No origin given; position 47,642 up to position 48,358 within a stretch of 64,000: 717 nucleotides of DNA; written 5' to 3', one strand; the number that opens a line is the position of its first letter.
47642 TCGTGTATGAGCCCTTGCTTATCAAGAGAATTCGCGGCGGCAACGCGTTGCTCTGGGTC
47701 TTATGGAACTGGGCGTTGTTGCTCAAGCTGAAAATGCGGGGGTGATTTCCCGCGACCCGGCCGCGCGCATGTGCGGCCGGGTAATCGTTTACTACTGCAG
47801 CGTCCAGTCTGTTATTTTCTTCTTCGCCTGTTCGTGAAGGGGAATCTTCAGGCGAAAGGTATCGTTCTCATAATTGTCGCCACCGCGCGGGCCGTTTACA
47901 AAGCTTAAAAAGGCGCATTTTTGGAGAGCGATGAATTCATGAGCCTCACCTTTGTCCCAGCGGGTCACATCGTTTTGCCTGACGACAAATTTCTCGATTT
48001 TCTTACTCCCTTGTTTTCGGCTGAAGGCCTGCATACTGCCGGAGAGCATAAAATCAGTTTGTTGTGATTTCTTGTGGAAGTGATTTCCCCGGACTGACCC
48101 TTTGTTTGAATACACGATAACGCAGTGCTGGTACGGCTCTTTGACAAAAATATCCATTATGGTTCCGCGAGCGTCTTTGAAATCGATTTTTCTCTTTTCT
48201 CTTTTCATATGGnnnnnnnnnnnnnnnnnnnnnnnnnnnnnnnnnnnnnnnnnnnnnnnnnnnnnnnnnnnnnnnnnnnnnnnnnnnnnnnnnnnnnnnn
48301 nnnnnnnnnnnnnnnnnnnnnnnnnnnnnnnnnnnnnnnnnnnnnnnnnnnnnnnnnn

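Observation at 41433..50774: Two paralogous TylC3-type sugar C-methyltransferases and two FdtA-like cupins next to gmd: candidate pathway to a C-branched 6-deoxyhexose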

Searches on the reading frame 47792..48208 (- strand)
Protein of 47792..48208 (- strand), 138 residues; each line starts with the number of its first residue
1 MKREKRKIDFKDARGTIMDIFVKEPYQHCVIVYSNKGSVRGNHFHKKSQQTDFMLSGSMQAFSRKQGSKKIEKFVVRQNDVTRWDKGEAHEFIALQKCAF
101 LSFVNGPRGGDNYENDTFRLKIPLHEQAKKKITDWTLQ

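Call 3: search_protein_families(library=pfam, proteins=[window:47792-48208:-])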
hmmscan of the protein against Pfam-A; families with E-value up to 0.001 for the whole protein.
window:47792-48208:- (138 aa): 1 family
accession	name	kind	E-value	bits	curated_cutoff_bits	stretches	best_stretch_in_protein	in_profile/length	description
PF14667.12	Polysacc_synt_C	-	1.1e-06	29.2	28.7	1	11-82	2-73/111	Polysaccharide biosynthesis C-terminal domain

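Call 4: search_protein_families(library=ncbifam, proteins=[window:47792-48208:-])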
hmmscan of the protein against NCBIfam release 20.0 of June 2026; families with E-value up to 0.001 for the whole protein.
window:47792-48208:- (138 aa): 0 families

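Call 8: search_protein_families(library=pfam, proteins=[window:47792-48208:-], max_evalue=1)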
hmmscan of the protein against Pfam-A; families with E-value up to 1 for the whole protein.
window:47792-48208:- (138 aa): 5 families
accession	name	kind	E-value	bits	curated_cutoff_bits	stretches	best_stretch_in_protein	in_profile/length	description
PF14667.12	Polysacc_synt_C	-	1.1e-06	29.2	28.7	1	11-82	2-73/111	Polysaccharide biosynthesis C-terminal domain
PF05523.17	FdtA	-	0.0067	16.7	23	1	31-70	37-75/131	WxcM-like, C-terminal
PF00190.28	Cupin_1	-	0.049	13.6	22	1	31-111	38-121/151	Cupin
PF00908.23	dTDP_sugar_isom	-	0.12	12.6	27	1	10-51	15-66/168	dTDP-4-dehydrorhamnose 3,5-epimerase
PF07883.17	Cupin_2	-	0.21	11.8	27.2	1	36-96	7-60/70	Cupin domain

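Call 11: search_solved_structures(query=window:47792-48208:-, max_evalue=10)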
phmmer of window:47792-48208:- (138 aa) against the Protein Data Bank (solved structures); distinct sequences matched with E-value up to 10: 1.
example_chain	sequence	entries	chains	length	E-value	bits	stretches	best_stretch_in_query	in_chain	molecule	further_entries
6l9i_A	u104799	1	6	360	0.0024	21.3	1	36-121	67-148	Oxalate decarboxylase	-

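Call 25: find_homologous_proteins(query=window:47792-48208:-, max_evalue=0.001)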
Query window:47792-48208:- (138 aa): 466 proteins with E <= 0.001 among 478 candidates; the best 120 are listed.
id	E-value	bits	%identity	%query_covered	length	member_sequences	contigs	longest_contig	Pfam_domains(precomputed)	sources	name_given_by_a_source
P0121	4.8e-82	291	91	100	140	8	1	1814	PF14667.13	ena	-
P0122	2.7e-80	285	89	100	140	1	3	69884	PF14667.13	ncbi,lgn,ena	-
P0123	9.4e-79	280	87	100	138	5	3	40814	PF14667.13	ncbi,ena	-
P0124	9.1e-78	277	86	100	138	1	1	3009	PF14667.13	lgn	-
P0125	2.0e-76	272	85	100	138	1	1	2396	PF14667.13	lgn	-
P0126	2.9e-76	272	86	100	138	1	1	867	PF14667.13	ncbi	-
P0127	1.1e-75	270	83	100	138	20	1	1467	PF14667.13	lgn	-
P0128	2.4e-74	266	86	100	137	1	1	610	-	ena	-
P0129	6.3e-74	264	82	99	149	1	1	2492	-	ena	-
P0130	8.7e-74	264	84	99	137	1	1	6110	PF14667.13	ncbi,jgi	-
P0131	1.3e-73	263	82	99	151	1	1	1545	PF14667.13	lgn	-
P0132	1.8e-73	263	84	99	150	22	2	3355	PF14667.13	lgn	-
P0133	2.8e-73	262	82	99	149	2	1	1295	-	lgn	-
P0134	4.2e-73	262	82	99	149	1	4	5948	-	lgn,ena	-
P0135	1.0e-72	260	82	99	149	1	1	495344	-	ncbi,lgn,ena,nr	ncbi:MAG: cupin 2 conserved barrel domain protein [Parcubacteria group bacterium Gr01-1014_13]|nr:MA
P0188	8.5e-49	183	56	100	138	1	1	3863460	-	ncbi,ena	-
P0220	8.1e-31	125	46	90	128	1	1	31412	PF05523.18,PF14667.13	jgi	jgi:dTDP-4-dehydrorhamnose 3,5-epimerase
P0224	1.0e-27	115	48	90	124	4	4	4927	PF07883.18,PF00190.29,PF05523.18,PF14667.13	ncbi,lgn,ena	-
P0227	3.4e-27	113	48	88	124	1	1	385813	PF14667.13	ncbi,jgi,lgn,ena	ncbi:MAG: hypothetical protein WC723_03375 [Candidatus Omnitrophota bacterium]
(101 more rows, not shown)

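Call 27: find_encoding_contigs(protein=P0188, flank=10000, max_places=1)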
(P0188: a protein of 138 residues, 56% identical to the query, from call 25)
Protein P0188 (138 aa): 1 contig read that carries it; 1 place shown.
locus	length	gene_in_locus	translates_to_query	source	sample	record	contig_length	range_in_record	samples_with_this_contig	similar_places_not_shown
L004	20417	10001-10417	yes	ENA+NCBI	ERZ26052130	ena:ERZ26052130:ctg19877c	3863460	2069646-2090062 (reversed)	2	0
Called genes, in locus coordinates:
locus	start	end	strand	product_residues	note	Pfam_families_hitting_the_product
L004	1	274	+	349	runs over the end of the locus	PF00534:Glycos_transf_1, PF13692:Glyco_trans_1_4, PF13524:Glyco_trans_1_2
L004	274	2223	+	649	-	PF13522:GATase_6, PF13537:GATase_7, PF12481:DUF3700 (weak), PF00733:Asn_synthase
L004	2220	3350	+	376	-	PF13477:Glyco_trans_4_2, PF13439:Glyco_transf_4 (faint), PF13579:Glyco_trans_4_4, PF20706:GT4-conflict (weak), PF00534:Glycos_transf_1, PF13692:Glyco_trans_1_4, PF13524:Glyco_trans_1_2 (weak)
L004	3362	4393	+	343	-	PF13692:Glyco_trans_1_4 (weak), PF00534:Glycos_transf_1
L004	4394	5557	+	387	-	PF04932:Wzy_C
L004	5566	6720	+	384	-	PF13439:Glyco_transf_4, PF00534:Glycos_transf_1, PF13692:Glyco_trans_1_4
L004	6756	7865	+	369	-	PF13439:Glyco_transf_4 (faint), PF00534:Glycos_transf_1, PF13692:Glyco_trans_1_4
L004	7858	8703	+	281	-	PF13489:Methyltransf_23, PF01209:Ubie_methyltran (weak), PF08241:Methyltransf_11, PF08242:Methyltransf_12, PF13649:Methyltransf_25, PF13847:Methyltransf_31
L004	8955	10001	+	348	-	PF13489:Methyltransf_23, PF13847:Methyltransf_31 (weak), PF08241:Methyltransf_11, PF08242:Methyltransf_12, PF13649:Methyltransf_25, PF08484:Methyltransf_14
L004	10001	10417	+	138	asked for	-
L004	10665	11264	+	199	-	PF01370:Epimerase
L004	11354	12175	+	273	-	PF03721:UDPG_MGDP_dh_N, PF00984:UDPG_MGDP_dh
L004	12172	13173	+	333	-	PF01073:3Beta_HSD, PF01370:Epimerase, PF02719:Polysacc_synt_2 (weak), PF04321:RmlD_sub_bind, PF07993:NAD_binding_4, PF16363:GDP_Man_Dehyd, PF02719:Polysacc_synt_2 (weak)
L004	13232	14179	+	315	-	PF01073:3Beta_HSD (weak), PF01370:Epimerase, PF04321:RmlD_sub_bind (faint), PF16363:GDP_Man_Dehyd, PF07993:NAD_binding_4 (weak)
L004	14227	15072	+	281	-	-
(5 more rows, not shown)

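Call 28: find_encoding_contigs(protein=P0227, flank=10000, max_places=1)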
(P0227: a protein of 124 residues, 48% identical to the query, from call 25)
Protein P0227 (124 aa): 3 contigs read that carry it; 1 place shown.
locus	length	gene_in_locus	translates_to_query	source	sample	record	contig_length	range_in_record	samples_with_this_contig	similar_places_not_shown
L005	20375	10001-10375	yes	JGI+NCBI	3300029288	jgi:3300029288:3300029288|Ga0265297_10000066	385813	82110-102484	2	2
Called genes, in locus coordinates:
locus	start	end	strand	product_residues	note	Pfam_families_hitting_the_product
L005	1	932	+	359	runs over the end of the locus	PF01370:Epimerase, PF04321:RmlD_sub_bind (weak), PF16363:GDP_Man_Dehyd, PF07993:NAD_binding_4 (weak)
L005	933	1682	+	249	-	-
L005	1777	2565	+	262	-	PF00112:Peptidase_C1, PF03051:Peptidase_C1_2 (faint)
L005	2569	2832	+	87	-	PF03083:MtN3_slv, PF04193:PQ-loop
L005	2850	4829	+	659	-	PF00535:Glycos_transf_2, PF10111:Glyco_tranf_2_2 (faint), PF13641:Glyco_tranf_2_3 (weak), PF13439:Glyco_transf_4, PF13579:Glyco_trans_4_4, PF00534:Glycos_transf_1, PF13692:Glyco_trans_1_4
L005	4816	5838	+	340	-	PF04055:Radical_SAM, PF13186:SPASM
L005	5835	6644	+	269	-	PF01209:Ubie_methyltran, PF13847:Methyltransf_31, PF08241:Methyltransf_11, PF08242:Methyltransf_12, PF13649:Methyltransf_25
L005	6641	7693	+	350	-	PF04055:Radical_SAM, PF13186:SPASM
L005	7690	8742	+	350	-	PF01370:Epimerase, PF04321:RmlD_sub_bind, PF16363:GDP_Man_Dehyd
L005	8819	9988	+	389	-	PF08421:Methyltransf_13, PF13489:Methyltransf_23, PF08241:Methyltransf_11 (faint), PF08242:Methyltransf_12 (weak), PF08484:Methyltransf_14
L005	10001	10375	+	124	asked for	PF14667:Polysacc_synt_C (weak)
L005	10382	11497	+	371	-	PF01041:DegT_DnrJ_EryC1, PF01212:Beta_elim_lyase (weak)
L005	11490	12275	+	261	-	PF01209:Ubie_methyltran (weak), PF13489:Methyltransf_23, PF13847:Methyltransf_31, PF08241:Methyltransf_11, PF08242:Methyltransf_12, PF13649:Methyltransf_25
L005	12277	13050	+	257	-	PF01209:Ubie_methyltran, PF13489:Methyltransf_23, PF13847:Methyltransf_31, PF08241:Methyltransf_11, PF08242:Methyltransf_12, PF13649:Methyltransf_25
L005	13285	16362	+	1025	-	PF11847:GT-C_AftD (faint)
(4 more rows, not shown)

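Call 41: predict_structure(alignment_id=A1)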
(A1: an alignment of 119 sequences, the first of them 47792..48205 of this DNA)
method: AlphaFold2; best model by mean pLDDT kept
length: 137 residues; sequences in the alignment: 119
mean_pLDDT: 96.9   pTM: 0.88
mean pLDDT of the five models: 96.9, 96.4, 96.1, 95.8, 94.8
residues with pLDDT >= 90: 135; 70-90: 2; 50-70: 0; < 50: 0
segments of 3 or more residues with pLDDT < 50: none
pLDDT, mean of each block of 10 residues (from residue 1): 96 98 96 97 97 99 96 98 98 99 95 94 98 96
secondary structure, 60 per line:
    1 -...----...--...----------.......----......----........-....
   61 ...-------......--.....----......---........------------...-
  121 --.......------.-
elements in order: E2-4 E9-11 E14-16 E27-33 E38-43 E48-55 E57-63 E71-76 E79-83 E88-93 E97-104 E117-119 H123-129

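Call 45: fold_search(model_id=the predicted structure, library=pdb)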
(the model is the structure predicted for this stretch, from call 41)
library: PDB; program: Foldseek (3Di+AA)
matches with E <= 10: 1910; with E <= 0.001: 358
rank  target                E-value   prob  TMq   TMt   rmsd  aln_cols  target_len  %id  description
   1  1wlt_A                3.0e-08  1.00  0.73  0.58   3.7       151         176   20  Crystal Structure of dTDP-4-dehydrorhamnose 3,5-epimerase homologue from Sulfolobus tokodaii (released 2005-07-26)
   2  2pae_B                4.6e-08  1.00  0.69  0.70   4.6       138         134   18  Structure of a H49N mutant dTDP-4-keto-6-deoxy-D-glucose-3,4-ketoisomerase from Aneurinibacillus thermoaerophilus in c (released 2007-04-24)
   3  4zu7_G                5.4e-08  1.00  0.71  0.71   5.1       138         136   20  X-ray structure if the QdtA 3,4-ketoisomerase from Thermoanaerobacterium thermosaccharolyticum, double mutant Y17R/R97 (released 2015-07-15)
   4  4zu7_A                6.0e-08  1.00  0.71  0.71   5.1       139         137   19  X-ray structure if the QdtA 3,4-ketoisomerase from Thermoanaerobacterium thermosaccharolyticum, double mutant Y17R/R97 (released 2015-07-15)
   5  2pam_B                8.8e-08  1.00  0.67  0.69   4.5       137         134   16  Structure of a H49N, H51N double mutant dTDP-4-keto-6-deoxy-D-glucose-3,4-ketoisomerase from Aneurinibacillus thermoae (released 2007-04-24)
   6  7pwh                  1.0e-07  1.00  0.73  0.51   2.0       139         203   16  Structure of the dTDP-sugar epimerase StrM (released 2022-04-20)
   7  1pm7_A                1.2e-07  1.00  0.72  0.51   2.2       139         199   16  RmlC (dTDP-6-DEOXY-D-XYLO-4-HEXULOSE 3,5-EPIMERASE)STRUCTURE FROM MYCOBACTERIUM TUBERCULOSIS AND INHIBITOR DESIGN. THE (released 2003-12-09)
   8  2pa7_B                1.2e-07  1.00  0.69  0.71   4.5       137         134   20  Structure of Wild-Type dTDP-4-keto-6-deoxy-D-glucose-3,4-ketoisomerase from Aneurinibacillus thermoaerophilus in compl (released 2007-04-24)
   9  4zu7_E                1.2e-07  1.00  0.71  0.71   5.3       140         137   19  X-ray structure if the QdtA 3,4-ketoisomerase from Thermoanaerobacterium thermosaccharolyticum, double mutant Y17R/R97 (released 2015-07-15)
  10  2ixc_A                1.3e-07  1.00  0.72  0.52   2.2       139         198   16  RmlC M. tuberculosis with dTDP-rhamnose (released 2006-10-26)
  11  2pak_B                1.4e-07  1.00  0.70  0.71   5.2       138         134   17  Structure of a H51N mutant dTDP-4-keto-6-deoxy-D-glucose-3,4-ketoisomerase from Aneurinibacillus thermoaerophilus comp (released 2007-04-24)
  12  4zu5_A                1.6e-07  1.00  0.71  0.70   5.3       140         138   18  Crystal structure of the QdtA 3,4-Ketoisomerase from Thermoanaerobacterium thermosaccharolyticum, apo form (released 2016-03-30)
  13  4zu7_B                1.6e-07  1.00  0.69  0.68   5.4       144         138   19  X-ray structure if the QdtA 3,4-ketoisomerase from Thermoanaerobacterium thermosaccharolyticum, double mutant Y17R/R97 (released 2015-07-15)
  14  3vhr                  1.8e-07  1.00  0.60  0.26   9.0       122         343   21  Crystal Structure of capsular polysaccharide assembling protein CapF from Staphylococcus aureus in space group C2221 (released 2012-02-15)
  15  9j9q_A                1.9e-07  1.00  0.71  0.55   2.8       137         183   15  artificial mononuclear Cu-bound metalloprotein 6 (M6:Cu) (released 2025-07-02)
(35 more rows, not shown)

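Call 52: search_solved_structures(query=A1, max_evalue=10)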
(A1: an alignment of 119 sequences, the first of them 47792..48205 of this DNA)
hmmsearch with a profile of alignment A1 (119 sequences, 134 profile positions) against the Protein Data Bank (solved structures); distinct sequences matched with E-value up to 10: 35.
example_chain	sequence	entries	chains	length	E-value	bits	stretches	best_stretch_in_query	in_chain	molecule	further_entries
6ufi_A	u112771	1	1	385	1.2e-08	38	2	32-128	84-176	Cupin domain-containing protein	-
6tzp_A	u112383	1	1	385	1.5e-08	37.8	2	32-128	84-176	Oxalate decarboxylase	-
6l9i_A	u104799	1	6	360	3.8e-08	36.4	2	34-123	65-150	Oxalate decarboxylase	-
4met_A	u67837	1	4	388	3.9e-08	36.4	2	32-128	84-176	Oxalate decarboxylase OxdC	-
5vg3_A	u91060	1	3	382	5.6e-08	35.9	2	32-128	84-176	Oxalate decarboxylase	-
1j58_A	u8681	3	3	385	5.7e-08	35.9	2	32-128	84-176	YVRK PROTEIN | OXALATE DECARBOXYLASE OXDC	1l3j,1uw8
2uyb_A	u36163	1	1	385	5.9e-08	35.8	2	32-127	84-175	OXALATE DECARBOXYLASE OXDC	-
5hi0_A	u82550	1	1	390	9.5e-08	35.2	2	32-125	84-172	Oxalate decarboxylase OxdC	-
2vqa_A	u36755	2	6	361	1.4e-07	34.6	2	30-93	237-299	SLL1358 PROTEIN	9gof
2v09_A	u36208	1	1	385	1.6e-07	34.4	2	32-107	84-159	OXALATE DECARBOXYLASE OXDC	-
2uy9_A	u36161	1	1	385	2e-07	34.2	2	32-107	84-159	OXALATE DECARBOXYLASE OXDC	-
3s0m_A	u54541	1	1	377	2.5e-07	33.8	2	32-106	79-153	Oxalate decarboxylase oxdC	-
2uya_A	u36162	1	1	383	3.5e-07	33.3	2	32-106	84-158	OXALATE DECARBOXYLASE OXDC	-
2uy8_A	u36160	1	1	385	1.3e-06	31.5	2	32-128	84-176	OXALATE DECARBOXYLASE OXDC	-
2zkl_A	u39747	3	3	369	1.8e-05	27.8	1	12-105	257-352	Capsular polysaccharide synthesis enzyme Cap5F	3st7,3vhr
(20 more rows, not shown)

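Call 85: search_protein_families(library=pfam, alignment_id=A1, max_evalue=0.01)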
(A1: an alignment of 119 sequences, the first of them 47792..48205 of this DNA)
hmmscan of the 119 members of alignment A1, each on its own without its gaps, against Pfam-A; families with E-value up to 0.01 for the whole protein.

A. member 1, window:47792-48205:- (137 aa): 2 families
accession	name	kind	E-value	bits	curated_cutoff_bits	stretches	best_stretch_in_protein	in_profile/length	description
PF14667.12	Polysacc_synt_C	-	1.1e-06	29.2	28.7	1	10-81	2-73/111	Polysaccharide biosynthesis C-terminal domain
PF05523.17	FdtA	-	0.0068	16.7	23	1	30-69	37-75/131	WxcM-like, C-terminal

B. families by the number of members that match (of 119 scanned): 9 families
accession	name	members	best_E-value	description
PF14667.12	Polysacc_synt_C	119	2.7e-11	Polysaccharide biosynthesis C-terminal domain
PF07883.17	Cupin_2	59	1.8e-09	Cupin domain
PF05523.17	FdtA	27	6.3e-06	WxcM-like, C-terminal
PF00190.28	Cupin_1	23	3.5e-06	Cupin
PF12973.13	Cupin_7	2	0.00015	ChrR Cupin-like domain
PF02311.25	AraC_binding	2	0.0021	AraC-like ligand binding domain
PF05899.18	Cupin_3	1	0.0067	EutQ-like cupin domain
PF06339.18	Ectoine_synth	1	0.0075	Ectoine synthase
PF04074.18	DUF386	1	0.0099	YhcH/YjgK/YiaL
